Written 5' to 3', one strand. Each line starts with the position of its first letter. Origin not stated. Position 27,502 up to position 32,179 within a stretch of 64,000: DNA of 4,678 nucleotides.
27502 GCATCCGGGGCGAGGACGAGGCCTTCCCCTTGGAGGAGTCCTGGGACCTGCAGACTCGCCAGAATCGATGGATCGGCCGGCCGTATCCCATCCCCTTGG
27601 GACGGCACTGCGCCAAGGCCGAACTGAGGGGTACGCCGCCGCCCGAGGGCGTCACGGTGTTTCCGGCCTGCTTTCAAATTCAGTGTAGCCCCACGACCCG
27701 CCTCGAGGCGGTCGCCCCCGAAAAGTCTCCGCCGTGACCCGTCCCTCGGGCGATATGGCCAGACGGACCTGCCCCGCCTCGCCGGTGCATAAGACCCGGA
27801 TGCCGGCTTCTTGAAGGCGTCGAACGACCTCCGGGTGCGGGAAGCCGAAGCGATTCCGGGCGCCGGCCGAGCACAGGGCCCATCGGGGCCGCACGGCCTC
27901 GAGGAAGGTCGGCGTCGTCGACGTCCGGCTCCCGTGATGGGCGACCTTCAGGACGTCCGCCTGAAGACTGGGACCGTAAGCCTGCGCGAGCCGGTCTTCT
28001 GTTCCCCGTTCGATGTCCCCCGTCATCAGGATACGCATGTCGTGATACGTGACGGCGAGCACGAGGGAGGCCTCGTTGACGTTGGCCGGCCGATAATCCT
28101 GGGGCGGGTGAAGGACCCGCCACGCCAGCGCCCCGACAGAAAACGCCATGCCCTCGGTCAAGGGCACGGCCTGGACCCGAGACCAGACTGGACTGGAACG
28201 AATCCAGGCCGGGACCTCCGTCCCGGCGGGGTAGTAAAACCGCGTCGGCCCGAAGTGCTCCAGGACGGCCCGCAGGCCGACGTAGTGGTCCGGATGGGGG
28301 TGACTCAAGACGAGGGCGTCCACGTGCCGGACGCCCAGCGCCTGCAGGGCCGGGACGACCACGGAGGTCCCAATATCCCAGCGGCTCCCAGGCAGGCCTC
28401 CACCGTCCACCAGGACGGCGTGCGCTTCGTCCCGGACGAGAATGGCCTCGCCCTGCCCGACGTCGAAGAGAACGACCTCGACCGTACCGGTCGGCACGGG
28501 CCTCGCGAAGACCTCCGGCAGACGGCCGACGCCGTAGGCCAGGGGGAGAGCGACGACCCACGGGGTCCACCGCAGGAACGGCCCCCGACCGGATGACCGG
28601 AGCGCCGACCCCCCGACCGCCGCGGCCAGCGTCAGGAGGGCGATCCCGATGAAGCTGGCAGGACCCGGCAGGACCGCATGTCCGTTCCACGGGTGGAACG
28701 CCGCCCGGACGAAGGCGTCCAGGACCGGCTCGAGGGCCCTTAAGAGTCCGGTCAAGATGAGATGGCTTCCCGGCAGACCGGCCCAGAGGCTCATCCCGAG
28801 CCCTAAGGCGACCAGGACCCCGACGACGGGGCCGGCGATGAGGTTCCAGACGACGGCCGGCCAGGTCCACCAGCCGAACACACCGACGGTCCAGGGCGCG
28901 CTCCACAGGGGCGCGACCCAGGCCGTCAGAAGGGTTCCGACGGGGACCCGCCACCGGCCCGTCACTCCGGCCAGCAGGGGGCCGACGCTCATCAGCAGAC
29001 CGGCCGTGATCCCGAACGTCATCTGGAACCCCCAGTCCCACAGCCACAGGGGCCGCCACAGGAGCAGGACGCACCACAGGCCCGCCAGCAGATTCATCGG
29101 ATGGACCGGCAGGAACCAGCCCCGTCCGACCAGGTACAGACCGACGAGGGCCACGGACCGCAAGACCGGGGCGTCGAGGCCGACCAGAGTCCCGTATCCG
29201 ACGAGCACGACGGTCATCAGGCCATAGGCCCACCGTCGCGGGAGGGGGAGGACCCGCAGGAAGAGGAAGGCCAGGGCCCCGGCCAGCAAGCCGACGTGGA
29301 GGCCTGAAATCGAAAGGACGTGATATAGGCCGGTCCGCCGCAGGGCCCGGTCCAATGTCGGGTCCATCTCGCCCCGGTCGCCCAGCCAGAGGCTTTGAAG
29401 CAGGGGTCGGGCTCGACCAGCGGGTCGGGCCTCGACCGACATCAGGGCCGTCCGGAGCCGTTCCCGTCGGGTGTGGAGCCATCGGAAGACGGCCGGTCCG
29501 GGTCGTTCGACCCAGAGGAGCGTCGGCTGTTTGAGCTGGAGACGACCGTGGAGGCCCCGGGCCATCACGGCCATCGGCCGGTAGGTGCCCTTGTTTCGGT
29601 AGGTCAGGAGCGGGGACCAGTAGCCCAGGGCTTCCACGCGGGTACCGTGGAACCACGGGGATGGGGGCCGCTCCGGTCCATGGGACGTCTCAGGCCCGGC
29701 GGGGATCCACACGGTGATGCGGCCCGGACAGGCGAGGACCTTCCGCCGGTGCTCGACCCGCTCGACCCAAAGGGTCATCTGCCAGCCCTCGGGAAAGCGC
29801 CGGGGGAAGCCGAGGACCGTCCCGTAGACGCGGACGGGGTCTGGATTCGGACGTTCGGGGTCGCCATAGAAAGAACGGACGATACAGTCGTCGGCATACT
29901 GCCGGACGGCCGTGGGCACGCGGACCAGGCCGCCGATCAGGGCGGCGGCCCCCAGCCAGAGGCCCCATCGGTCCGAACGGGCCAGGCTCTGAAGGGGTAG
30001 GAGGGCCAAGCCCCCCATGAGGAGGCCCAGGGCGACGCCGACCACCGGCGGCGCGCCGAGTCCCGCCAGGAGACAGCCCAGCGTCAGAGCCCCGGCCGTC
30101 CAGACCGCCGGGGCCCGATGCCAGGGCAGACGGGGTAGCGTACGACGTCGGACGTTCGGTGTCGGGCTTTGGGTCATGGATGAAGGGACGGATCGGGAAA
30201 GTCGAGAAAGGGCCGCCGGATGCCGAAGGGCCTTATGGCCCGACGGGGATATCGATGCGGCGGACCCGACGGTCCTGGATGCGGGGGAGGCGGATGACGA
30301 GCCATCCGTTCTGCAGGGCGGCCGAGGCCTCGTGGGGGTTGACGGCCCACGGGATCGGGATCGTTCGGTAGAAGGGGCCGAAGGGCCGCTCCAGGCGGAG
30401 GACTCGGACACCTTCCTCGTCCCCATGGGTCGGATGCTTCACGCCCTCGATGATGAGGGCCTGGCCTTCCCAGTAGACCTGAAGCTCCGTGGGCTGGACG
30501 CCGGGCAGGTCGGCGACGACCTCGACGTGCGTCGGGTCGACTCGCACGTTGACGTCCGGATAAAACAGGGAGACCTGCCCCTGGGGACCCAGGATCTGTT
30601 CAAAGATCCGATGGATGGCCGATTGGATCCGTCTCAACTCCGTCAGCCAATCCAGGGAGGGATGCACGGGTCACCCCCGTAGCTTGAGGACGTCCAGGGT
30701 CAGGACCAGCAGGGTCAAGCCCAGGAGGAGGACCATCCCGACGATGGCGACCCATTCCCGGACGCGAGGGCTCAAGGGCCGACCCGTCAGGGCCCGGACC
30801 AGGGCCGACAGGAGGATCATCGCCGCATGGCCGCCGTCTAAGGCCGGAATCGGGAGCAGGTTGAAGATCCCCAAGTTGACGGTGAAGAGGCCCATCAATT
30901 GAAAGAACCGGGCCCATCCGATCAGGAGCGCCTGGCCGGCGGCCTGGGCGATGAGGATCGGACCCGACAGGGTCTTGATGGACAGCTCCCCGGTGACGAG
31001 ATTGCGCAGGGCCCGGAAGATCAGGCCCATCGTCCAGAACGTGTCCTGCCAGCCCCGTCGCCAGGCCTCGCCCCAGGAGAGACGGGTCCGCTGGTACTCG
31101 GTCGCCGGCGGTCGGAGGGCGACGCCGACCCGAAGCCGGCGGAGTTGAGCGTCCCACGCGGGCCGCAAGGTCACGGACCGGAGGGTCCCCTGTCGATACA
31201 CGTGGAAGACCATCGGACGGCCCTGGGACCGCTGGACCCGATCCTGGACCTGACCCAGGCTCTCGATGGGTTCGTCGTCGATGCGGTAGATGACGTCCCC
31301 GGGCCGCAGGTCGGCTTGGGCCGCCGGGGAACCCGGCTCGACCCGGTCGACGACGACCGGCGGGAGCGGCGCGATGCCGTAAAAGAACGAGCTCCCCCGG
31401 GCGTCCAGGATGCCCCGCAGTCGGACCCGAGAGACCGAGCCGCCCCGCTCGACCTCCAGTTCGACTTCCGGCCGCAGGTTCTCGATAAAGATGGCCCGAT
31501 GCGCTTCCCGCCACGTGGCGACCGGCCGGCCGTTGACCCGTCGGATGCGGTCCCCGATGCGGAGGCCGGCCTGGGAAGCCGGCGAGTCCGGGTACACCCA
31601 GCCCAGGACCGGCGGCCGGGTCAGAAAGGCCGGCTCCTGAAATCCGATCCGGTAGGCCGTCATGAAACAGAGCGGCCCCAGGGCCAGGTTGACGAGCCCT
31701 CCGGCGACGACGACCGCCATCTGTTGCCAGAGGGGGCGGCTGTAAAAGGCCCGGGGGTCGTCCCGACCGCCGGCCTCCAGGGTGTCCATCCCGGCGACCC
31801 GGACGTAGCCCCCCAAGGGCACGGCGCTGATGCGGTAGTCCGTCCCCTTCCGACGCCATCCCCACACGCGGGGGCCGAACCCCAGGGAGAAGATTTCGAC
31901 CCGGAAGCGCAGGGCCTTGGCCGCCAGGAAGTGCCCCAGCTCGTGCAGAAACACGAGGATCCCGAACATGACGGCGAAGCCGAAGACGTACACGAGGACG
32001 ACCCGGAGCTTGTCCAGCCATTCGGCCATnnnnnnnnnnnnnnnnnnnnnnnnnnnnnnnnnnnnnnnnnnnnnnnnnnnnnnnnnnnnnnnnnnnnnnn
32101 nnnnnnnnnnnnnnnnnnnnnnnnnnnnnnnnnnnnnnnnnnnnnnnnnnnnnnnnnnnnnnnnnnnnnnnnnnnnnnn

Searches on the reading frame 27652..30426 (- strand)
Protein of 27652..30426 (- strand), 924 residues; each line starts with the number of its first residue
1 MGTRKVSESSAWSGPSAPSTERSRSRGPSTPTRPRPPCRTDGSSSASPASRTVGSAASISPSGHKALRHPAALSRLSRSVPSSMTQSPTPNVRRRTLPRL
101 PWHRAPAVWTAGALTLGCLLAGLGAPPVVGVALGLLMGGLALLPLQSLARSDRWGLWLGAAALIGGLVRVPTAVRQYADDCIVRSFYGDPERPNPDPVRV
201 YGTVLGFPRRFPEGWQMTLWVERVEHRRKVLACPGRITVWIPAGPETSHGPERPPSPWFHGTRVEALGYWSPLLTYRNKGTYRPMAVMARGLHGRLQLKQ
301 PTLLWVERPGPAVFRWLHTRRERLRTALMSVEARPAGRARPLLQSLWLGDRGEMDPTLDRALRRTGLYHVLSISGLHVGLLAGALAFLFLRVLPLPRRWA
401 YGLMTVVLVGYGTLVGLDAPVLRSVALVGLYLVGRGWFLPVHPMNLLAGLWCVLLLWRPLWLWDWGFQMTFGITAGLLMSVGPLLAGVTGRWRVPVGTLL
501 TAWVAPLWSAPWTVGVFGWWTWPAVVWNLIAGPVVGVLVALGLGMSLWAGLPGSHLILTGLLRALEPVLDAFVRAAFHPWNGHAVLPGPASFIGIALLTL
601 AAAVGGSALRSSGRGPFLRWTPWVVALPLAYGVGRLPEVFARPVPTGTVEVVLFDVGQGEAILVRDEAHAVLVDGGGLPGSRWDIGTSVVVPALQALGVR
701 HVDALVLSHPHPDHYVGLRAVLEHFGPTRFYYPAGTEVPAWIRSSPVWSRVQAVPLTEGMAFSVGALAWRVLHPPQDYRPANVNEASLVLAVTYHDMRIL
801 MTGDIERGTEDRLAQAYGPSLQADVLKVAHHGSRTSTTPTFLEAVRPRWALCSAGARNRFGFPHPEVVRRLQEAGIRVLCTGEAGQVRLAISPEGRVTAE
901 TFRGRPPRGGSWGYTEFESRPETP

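Call 66: search_protein_families(library=pfam, proteins=[window:27652-30426:-], max_evalue=0.0001)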
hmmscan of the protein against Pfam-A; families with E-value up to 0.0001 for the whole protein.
window:27652-30426:- (924 aa): 4 families
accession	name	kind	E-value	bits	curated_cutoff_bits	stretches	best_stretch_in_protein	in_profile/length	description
PF03772.21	Competence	-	1.3e-41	143.3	23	1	346-604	1-262/270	Competence protein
PF00753.33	Lactamase_B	-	1.4e-15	58.2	22.7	1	656-847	3-187/196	Metallo-beta-lactamase superfamily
PF12706.13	Lactamase_B_2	-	1.8e-08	34.7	27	1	695-819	24-156/200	Beta-lactamase superfamily domain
PF13567.11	DUF4131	-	1.1e-06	28.9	31.6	1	129-282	8-142/165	Domain of unknown function (DUF4131)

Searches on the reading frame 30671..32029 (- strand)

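Call 67: search_protein_families(library=pfam, proteins=[window:30671-32029:-], max_evalue=0.0001)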
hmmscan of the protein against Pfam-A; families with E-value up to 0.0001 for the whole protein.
window:30671-32029:- (452 aa): 5 families
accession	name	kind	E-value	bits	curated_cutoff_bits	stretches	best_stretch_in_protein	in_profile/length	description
PF02163.28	Peptidase_M50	-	1.7e-60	204.5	27.2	1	18-437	2-220/221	Peptidase family M50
PF17820.7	PDZ_6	-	9.9e-25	86.5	27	2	226-277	1-52/54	PDZ domain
PF13180.12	PDZ_2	-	4.6e-21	75.3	27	2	225-288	14-78/80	PDZ domain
PF00595.29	PDZ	-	2.6e-18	66.6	23.2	2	145-194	32-81/81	PDZ domain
PF14685.13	PDZ_Tricorn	-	3.1e-05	24.3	25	0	149-198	31-81/88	Tricorn protease PDZ domain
